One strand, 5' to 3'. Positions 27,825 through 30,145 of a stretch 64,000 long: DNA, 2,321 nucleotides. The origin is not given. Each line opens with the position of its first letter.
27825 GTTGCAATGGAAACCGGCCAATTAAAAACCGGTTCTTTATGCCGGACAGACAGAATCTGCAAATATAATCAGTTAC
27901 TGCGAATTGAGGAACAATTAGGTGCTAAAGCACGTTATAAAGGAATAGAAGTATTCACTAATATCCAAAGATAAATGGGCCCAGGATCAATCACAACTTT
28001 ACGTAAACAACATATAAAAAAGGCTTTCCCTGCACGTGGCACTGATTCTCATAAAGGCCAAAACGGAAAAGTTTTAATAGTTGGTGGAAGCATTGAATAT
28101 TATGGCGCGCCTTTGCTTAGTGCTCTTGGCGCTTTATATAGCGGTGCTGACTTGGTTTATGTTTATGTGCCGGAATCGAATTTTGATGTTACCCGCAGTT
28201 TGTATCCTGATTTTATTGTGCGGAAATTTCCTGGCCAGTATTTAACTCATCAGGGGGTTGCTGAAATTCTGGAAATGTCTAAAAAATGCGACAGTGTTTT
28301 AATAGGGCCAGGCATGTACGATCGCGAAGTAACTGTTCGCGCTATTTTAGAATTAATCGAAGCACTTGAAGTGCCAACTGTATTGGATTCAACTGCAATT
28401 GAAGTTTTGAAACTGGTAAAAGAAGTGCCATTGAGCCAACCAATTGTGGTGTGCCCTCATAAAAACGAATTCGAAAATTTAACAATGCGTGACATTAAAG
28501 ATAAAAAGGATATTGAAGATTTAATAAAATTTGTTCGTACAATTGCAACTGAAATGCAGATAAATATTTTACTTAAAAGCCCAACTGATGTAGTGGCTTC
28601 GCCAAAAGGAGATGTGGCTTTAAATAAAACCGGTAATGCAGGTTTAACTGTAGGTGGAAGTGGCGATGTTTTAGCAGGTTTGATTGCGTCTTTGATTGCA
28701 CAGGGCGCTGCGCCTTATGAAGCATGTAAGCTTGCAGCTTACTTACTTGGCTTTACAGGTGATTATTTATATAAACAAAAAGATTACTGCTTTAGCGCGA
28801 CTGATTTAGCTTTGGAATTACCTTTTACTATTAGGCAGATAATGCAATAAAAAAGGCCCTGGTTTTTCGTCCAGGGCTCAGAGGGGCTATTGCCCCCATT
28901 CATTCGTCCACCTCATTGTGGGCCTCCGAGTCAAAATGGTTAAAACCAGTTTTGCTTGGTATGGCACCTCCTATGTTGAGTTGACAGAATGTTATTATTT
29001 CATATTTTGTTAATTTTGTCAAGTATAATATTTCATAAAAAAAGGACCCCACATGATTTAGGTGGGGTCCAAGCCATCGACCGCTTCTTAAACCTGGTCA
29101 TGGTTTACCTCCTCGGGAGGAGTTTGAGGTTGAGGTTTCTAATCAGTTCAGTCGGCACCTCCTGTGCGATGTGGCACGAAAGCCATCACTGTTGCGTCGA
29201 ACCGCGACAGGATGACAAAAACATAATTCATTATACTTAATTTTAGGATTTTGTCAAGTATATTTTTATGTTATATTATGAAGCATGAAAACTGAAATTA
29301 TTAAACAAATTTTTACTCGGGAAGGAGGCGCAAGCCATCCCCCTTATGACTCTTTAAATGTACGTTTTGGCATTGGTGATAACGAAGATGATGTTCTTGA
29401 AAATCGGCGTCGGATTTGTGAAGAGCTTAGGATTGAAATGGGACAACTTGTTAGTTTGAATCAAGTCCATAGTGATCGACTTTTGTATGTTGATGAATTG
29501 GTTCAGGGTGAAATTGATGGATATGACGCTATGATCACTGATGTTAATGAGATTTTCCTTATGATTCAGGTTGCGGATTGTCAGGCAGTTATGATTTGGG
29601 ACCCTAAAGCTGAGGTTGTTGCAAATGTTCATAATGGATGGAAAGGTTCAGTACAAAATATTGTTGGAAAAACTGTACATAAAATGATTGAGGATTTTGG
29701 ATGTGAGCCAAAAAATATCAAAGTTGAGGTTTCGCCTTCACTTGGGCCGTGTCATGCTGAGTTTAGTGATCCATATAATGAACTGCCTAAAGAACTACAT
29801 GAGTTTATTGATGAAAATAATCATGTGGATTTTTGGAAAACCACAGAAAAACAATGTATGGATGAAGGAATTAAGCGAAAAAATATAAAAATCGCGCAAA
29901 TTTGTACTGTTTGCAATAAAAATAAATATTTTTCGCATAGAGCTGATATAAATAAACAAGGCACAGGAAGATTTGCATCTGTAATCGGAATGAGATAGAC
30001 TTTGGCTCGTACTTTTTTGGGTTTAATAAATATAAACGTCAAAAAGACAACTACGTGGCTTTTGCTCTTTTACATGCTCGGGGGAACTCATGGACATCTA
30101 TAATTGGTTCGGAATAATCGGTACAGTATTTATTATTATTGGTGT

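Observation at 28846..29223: Two tandem promoter-to-terminator mini transcription units antisense to their neighbours, sharing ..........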

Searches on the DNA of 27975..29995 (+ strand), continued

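Call 79: search_dna_similar(query=window:28846-29262:-, collection=plasmids, mode=distant, max_evalue=0.01, max_rows=5)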
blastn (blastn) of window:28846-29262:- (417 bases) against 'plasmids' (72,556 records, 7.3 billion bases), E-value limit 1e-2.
No match.

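Call 82: get_annotated_region(hit=H1, flank=400)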
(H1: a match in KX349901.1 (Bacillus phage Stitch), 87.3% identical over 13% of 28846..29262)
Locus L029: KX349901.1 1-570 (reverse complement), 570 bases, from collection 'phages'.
description: Bacillus phage Stitch, complete genome.
organism: Bacillus phage Stitch (NCBI taxid 1874002)
taxonomy: Viruses; Duplodnaviria; Heunggongvirae; Uroviricota; Caudoviricetes; Salasmaviridae; Northropvirinae; Claudivirus; Claudivirus stitch
host: -; source: clay soil; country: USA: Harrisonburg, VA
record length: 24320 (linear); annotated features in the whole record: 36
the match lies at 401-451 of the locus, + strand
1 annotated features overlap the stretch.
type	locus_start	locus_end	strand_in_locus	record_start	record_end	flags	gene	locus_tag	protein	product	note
CDS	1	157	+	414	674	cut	-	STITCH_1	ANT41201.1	hypothetical protein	-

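Call 84: search_rna_families(source=L029, threshold=evalue, max_evalue=1)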
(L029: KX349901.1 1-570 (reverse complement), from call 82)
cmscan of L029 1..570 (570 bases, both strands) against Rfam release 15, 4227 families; matches with E-value up to 1: 2.
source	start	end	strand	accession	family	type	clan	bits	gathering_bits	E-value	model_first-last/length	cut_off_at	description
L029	115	279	+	RF00444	PrrF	Gene; sRNA;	-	21.8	90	0.23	1-150/150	no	PrrF RNA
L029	291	344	+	RF01162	sn668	Gene; snRNA; snoRNA; CD-box;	-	18.3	40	0.62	1-65/65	no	Small nucleolar RNA sn668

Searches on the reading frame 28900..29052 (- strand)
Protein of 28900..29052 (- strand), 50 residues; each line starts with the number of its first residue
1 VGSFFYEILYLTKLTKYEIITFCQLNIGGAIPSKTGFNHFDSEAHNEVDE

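Call 72: search_protein_families(library=pfam, proteins=[window:28900-29052:-], max_evalue=0.01)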
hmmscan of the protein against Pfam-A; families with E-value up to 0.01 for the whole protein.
window:28900-29052:- (50 aa): 0 families

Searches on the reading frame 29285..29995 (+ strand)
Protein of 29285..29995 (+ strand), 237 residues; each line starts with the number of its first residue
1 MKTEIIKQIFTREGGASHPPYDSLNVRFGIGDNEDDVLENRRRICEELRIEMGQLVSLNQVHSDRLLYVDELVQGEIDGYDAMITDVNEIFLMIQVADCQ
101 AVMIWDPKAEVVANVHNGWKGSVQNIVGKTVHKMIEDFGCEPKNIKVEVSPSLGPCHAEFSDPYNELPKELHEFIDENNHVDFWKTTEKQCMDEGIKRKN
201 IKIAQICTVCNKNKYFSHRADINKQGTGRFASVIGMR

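Call 12: find_related_loci(query=window:29285-29995:+, collection=genome_contigs, flank=4000)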
Query window:29285-29995:+ (237 aa) in genome_contigs; peptide patterns used: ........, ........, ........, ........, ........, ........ (x = any residue, [..] = any of these).
41 stretches matched a pattern; 4 encode a relative of the query (tblastn E <= 1e-3); 4 distinct loci.
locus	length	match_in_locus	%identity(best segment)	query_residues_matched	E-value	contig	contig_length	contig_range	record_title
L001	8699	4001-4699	75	5-237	1e-124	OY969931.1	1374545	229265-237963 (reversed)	MAG: uncultured bacterium isolate MFD02416.bin.c.2 genome assembly, chromosome: 1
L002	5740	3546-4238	64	5-237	5e-106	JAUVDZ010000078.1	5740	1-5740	MAG: Candidatus Peregrinibacteria bacterium isolate CSMAG_310 CSMAG_310_k141_2620133_length_5740_cov_7.0000, whole genom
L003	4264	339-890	60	52-237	8e-71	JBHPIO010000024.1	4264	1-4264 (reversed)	Patescibacteria group bacterium isolate SAG AM-312-G21 AM-312-G21_NODE_24, whole genome shotgun sequence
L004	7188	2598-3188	46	36-234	7e-62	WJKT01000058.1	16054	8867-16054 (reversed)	MAG: Candidatus Peregrinibacteria bacterium isolate Bin_387 k141_2766159, whole genome shotgun sequence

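Call 19: find_homologous_proteins(query=window:29285-29995:+, max_evalue=1e-40)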
Query window:29285-29995:+ (237 aa): 1508 proteins with E <= 1e-40 among 1817 candidates; the best 120 are listed.
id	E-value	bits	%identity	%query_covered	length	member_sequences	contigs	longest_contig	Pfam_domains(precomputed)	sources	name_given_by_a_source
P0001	7.8e-160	548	100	100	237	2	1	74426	PF02578.21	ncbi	ncbi:peptidoglycan editing factor PgeF [Patescibacteria group bacterium]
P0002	1.4e-119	416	75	98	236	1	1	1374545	PF02578.21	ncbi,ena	-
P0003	2.2e-116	405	74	97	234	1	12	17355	PF02578.21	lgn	-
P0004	2.6e-115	402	74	100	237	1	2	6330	PF02578.21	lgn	-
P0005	1.8e-114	399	72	100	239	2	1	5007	PF02578.21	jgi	-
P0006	2.7e-113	395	72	98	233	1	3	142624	PF02578.21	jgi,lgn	jgi:hypothetical protein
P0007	2.5e-111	389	72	100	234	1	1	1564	PF02578.21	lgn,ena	-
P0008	6.4e-110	384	72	98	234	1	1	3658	PF02578.21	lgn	-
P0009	2.9e-104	366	68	100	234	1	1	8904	PF02578.21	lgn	-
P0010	9.1e-104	364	65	97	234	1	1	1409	PF02578.21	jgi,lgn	jgi:hypothetical protein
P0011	4.1e-102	359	64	98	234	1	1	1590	PF02578.21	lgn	-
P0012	1.8e-100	353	65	98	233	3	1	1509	PF02578.21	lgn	-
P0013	3.7e-100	352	64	99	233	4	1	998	PF02578.21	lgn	-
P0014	5.7e-100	352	65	99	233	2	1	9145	PF02578.21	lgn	-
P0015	9.2e-100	351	66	99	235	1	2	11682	PF02578.21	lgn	-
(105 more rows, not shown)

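Call 24: find_encoding_contigs(protein=P0003, flank=10000, max_places=4)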
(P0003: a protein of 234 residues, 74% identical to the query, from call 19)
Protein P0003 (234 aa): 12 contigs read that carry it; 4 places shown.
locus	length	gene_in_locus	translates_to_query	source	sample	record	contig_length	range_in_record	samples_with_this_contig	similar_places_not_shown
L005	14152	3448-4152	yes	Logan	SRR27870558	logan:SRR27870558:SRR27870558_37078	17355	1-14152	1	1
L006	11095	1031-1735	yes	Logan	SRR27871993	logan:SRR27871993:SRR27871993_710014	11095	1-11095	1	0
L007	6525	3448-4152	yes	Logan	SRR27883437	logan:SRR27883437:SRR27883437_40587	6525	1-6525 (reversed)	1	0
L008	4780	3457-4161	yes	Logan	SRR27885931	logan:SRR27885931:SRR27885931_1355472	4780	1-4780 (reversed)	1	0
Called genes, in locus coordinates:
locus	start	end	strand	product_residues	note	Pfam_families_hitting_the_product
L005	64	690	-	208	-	PF13483:Lactamase_B_3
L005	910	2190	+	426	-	PF03952:Enolase_N, PF00113:Enolase_C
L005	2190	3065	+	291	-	PF01256:Carb_kinase, PF08543:Phos_pyr_kin (faint)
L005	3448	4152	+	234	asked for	PF02578:Cu-oxidase_4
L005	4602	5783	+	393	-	PF01128:IspD, PF12804:NTP_transf_3, PF02542:YgbB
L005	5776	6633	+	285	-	PF00288:GHMP_kinases_N, PF08544:GHMP_kinases_C (weak)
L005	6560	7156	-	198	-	PF21176:RecR_HhH, PF02132:RecR_ZnF (weak), PF01751:Toprim, PF13662:Toprim_4, PF21175:RecR_C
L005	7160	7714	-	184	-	PF01227:GTP_cyclohydroI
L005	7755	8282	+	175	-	PF01923:Cob_adeno_trans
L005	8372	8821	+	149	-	-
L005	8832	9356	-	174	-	PF01871:AMMECR1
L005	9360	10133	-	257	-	PF01875:Memo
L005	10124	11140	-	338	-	PF04055:Radical_SAM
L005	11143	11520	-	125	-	-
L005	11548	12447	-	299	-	PF08331:QueG_DUF1730, PF14697:Fer4_21 (faint), PF12838:Fer4_7 (weak), PF13484:Fer4_16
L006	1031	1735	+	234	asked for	PF02578:Cu-oxidase_4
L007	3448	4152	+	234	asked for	PF02578:Cu-oxidase_4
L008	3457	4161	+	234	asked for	PF02578:Cu-oxidase_4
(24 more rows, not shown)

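Call 25: find_encoding_contigs(protein=P0006, flank=10000, max_places=3)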
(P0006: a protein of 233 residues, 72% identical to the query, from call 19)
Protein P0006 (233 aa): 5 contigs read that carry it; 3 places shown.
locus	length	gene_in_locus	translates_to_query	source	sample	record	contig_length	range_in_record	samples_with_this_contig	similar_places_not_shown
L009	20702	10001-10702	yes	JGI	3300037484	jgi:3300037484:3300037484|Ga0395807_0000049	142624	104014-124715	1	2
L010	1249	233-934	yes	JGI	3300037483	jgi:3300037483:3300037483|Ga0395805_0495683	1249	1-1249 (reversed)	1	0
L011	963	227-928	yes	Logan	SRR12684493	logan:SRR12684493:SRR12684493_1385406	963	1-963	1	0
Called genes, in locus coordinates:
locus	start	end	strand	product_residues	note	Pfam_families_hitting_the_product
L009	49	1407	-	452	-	PF00919:UPF0004, PF04055:Radical_SAM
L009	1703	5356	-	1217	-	-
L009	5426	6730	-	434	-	-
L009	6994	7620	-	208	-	PF13483:Lactamase_B_3, PF12706:Lactamase_B_2 (weak)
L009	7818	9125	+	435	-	PF03952:Enolase_N, PF00113:Enolase_C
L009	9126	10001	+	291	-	PF01256:Carb_kinase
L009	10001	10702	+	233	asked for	PF02578:Cu-oxidase_4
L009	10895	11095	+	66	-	-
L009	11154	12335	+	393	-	PF01128:IspD, PF12804:NTP_transf_3, PF02542:YgbB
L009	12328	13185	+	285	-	PF00288:GHMP_kinases_N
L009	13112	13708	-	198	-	PF21176:RecR_HhH, PF02132:RecR_ZnF (weak), PF01751:Toprim, PF13662:Toprim_4, PF21175:RecR_C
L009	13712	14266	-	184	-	PF01227:GTP_cyclohydroI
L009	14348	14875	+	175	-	PF01923:Cob_adeno_trans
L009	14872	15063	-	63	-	-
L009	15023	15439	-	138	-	-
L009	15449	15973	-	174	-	PF01871:AMMECR1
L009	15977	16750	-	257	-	PF01875:Memo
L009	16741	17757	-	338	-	PF04055:Radical_SAM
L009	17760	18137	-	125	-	-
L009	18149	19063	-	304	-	PF08331:QueG_DUF1730, PF14697:Fer4_21 (faint), PF00037:Fer4 (faint), PF12838:Fer4_7 (weak), PF13484:Fer4_16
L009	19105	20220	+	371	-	PF07907:YibE_F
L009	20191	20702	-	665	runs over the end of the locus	PF04932:Wzy_C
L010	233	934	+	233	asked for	PF02578:Cu-oxidase_4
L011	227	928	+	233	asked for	PF02578:Cu-oxidase_4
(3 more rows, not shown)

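Call 26: find_encoding_contigs(protein=P0004, flank=10000, max_places=3)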
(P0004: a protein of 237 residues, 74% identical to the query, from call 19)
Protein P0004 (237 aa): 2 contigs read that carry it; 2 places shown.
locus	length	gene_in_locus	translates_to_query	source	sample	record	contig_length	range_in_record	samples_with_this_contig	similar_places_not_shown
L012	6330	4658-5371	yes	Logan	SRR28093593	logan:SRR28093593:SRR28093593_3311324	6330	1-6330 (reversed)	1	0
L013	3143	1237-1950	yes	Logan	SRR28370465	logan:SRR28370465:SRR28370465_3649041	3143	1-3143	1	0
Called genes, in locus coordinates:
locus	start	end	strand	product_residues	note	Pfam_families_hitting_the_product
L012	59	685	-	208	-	PF13483:Lactamase_B_3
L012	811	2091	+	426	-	PF03952:Enolase_N, PF00113:Enolase_C, PF13378:MR_MLE_C (weak)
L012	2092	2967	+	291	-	PF01256:Carb_kinase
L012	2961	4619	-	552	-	-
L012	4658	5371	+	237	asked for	PF02578:Cu-oxidase_4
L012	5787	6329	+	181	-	?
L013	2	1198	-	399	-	?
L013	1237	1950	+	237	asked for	PF02578:Cu-oxidase_4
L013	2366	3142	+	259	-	?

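Call 31: find_encoding_contigs(protein=P0005, flank=6000, max_places=2)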
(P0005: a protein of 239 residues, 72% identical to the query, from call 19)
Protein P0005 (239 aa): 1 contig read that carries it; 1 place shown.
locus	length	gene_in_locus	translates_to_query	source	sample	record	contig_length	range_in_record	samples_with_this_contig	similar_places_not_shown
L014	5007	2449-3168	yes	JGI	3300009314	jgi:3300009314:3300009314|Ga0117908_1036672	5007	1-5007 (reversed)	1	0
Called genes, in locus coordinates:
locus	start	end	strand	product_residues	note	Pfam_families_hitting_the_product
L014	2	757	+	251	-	?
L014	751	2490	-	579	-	-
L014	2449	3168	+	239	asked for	PF02578:Cu-oxidase_4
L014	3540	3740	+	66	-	-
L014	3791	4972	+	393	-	PF01128:IspD, PF12804:NTP_transf_3, PF02542:YgbB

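Call 32: find_encoding_contigs(protein=P0009, flank=6000, max_places=2)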
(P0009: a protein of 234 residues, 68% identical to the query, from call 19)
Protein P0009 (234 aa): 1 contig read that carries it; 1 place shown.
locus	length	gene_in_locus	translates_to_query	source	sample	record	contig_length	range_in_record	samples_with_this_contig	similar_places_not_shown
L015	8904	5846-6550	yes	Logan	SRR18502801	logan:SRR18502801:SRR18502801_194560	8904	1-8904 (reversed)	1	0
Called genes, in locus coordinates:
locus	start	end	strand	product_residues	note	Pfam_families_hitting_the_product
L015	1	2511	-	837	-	?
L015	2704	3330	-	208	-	PF13483:Lactamase_B_3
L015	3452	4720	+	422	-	PF03952:Enolase_N, PF00113:Enolase_C, PF07476:MAAL_C (weak)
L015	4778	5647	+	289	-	PF01256:Carb_kinase, PF08543:Phos_pyr_kin (faint)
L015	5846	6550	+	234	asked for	PF02578:Cu-oxidase_4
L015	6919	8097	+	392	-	PF01128:IspD, PF12804:NTP_transf_3, PF02542:YgbB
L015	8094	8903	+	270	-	?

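Call 33: find_encoding_contigs(protein=P0015, flank=6000, max_places=2)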
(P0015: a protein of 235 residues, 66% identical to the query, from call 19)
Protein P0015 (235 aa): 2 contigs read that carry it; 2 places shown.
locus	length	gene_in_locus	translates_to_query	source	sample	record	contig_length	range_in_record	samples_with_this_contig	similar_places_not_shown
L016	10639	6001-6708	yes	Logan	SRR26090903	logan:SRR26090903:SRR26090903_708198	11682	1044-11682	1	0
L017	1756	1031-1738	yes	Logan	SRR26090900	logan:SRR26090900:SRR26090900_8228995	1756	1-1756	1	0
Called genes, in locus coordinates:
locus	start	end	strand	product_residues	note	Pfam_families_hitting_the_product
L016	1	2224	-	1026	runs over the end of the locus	-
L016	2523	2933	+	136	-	-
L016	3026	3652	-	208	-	PF13483:Lactamase_B_3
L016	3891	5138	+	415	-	PF03952:Enolase_N, PF00113:Enolase_C, PF13378:MR_MLE_C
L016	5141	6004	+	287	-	PF01256:Carb_kinase, PF08543:Phos_pyr_kin (weak)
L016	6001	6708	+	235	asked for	PF02578:Cu-oxidase_4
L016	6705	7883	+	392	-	PF01128:IspD, PF12804:NTP_transf_3, PF02542:YgbB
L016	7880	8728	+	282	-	PF00288:GHMP_kinases_N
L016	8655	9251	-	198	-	PF21176:RecR_HhH, PF02132:RecR_ZnF (faint), PF01751:Toprim, PF13662:Toprim_4, PF21175:RecR_C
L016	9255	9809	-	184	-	PF01227:GTP_cyclohydroI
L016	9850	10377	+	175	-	PF01923:Cob_adeno_trans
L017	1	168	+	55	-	?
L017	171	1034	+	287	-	PF01256:Carb_kinase, PF08543:Phos_pyr_kin (weak)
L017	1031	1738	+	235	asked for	PF02578:Cu-oxidase_4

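Call 34: find_encoding_contigs(protein=P0008, flank=6000, max_places=2)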
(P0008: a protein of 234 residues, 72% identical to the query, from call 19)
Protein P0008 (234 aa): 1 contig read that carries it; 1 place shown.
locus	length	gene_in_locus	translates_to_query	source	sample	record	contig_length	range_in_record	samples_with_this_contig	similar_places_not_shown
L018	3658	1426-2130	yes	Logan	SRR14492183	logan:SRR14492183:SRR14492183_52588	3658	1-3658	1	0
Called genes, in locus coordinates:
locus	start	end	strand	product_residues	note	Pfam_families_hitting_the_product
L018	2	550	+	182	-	?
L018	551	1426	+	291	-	PF01256:Carb_kinase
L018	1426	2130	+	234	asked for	PF02578:Cu-oxidase_4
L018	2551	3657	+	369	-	?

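Call 45: find_encoding_contigs(protein=P0007, flank=3000, max_places=3)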
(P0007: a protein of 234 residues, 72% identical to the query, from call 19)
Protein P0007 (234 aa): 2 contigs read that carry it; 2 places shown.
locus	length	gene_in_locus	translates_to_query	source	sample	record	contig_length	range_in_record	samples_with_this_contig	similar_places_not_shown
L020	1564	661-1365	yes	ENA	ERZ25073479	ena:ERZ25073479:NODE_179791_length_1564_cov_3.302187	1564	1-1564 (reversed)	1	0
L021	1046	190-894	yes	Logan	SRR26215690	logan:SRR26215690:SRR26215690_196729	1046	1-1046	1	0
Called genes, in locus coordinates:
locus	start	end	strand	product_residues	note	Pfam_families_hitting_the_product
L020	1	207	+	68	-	?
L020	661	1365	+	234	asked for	PF02578:Cu-oxidase_4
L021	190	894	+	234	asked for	PF02578:Cu-oxidase_4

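Call 46: find_encoding_contigs(protein=P0010, flank=3000, max_places=3)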
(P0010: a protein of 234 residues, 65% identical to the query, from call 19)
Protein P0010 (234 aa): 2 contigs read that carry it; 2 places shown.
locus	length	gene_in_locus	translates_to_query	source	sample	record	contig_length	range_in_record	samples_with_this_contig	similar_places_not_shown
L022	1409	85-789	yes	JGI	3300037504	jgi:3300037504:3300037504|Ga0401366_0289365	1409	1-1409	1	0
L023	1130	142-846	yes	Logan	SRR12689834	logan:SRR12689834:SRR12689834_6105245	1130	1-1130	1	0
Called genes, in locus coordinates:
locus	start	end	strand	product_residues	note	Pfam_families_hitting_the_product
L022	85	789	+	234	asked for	PF02578:Cu-oxidase_4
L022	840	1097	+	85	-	-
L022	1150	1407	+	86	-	?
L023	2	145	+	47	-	?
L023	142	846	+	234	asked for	PF02578:Cu-oxidase_4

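Call 72: search_protein_families(library=pfam, proteins=[L012:2961-4619:-], max_evalue=0.01)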
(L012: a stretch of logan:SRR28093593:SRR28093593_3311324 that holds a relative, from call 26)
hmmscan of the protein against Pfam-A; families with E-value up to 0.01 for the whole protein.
L012:2961-4619:- (552 aa): 0 families
